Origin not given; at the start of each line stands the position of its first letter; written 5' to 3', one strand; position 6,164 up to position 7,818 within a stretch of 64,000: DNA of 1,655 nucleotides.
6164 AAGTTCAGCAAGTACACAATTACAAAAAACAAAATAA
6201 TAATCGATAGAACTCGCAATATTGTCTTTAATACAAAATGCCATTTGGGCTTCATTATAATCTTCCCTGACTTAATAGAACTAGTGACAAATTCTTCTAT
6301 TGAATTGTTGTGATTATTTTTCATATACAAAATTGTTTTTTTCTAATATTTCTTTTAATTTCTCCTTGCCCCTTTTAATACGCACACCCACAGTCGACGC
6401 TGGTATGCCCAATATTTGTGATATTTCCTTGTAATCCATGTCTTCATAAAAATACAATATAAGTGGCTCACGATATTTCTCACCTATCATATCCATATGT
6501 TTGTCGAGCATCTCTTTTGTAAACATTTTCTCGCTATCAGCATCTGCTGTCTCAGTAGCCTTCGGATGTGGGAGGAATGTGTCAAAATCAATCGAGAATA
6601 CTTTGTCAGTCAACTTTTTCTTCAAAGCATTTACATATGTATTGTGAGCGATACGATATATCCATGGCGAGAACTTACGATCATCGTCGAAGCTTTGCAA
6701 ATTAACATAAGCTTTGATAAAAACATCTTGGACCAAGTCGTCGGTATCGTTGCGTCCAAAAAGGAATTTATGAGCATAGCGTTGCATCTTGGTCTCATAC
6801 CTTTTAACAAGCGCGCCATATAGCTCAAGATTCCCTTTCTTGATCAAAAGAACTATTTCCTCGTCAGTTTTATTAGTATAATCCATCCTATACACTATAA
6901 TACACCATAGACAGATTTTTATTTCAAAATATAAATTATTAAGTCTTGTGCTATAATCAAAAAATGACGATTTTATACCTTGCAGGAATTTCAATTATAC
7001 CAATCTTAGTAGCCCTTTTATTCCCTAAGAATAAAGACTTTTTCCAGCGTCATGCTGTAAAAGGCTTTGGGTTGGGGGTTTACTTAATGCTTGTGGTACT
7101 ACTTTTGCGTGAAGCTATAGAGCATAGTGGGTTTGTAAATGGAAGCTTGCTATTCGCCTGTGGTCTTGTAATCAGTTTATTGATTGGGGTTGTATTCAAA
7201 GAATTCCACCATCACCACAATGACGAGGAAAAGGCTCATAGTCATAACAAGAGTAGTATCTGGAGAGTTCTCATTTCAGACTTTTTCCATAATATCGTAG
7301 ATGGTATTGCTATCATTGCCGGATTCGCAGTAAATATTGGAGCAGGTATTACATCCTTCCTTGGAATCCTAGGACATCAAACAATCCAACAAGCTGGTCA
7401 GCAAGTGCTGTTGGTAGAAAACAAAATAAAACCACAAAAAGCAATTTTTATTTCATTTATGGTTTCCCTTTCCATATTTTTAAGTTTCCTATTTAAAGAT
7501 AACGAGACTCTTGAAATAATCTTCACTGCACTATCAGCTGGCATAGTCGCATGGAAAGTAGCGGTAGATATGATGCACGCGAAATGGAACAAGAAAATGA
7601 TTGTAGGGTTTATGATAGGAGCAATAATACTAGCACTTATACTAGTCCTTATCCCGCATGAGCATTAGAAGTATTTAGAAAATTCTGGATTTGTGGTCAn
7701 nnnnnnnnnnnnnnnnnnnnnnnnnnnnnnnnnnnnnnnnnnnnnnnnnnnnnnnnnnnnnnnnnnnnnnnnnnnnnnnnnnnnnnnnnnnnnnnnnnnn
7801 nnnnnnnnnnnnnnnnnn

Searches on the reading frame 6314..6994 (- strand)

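Call 69: search_protein_families(library=pfam, proteins=[window:6314-6994:-], max_evalue=0.001)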
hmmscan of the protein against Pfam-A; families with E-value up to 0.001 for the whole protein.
window:6314-6994:- (226 aa): 3 families
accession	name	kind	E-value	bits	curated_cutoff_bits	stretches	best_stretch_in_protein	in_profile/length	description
PF04542.20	Sigma70_r2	-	4e-15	55.8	24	1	62-127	1-68/71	Sigma-70 region 2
PF08281.18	Sigma70_r4_2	-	1.6e-13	50.5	25.7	1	167-213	8-54/54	Sigma-70, region 4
PF04545.22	Sigma70_r4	-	1.9e-08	34.1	24.1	1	172-215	7-50/50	Sigma-70, region 4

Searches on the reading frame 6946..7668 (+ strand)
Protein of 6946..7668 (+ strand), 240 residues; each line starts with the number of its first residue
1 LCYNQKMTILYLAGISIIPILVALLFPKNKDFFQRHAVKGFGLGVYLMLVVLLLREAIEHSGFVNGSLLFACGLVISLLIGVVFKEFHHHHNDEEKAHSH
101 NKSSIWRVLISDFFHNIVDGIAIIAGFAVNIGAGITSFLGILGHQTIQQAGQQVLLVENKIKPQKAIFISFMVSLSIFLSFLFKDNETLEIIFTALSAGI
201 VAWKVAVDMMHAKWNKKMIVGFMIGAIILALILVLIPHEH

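Call 69: search_protein_families(library=pfam, proteins=[window:6946-7668:+], max_evalue=0.001)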
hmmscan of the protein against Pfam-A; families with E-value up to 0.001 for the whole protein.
window:6946-7668:+ (240 aa): 1 family
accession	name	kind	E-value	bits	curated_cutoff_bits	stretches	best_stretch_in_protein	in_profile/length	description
PF02535.28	Zip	-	6.8e-09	35.8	35.1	1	90-232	164-322/323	ZIP Zinc transporter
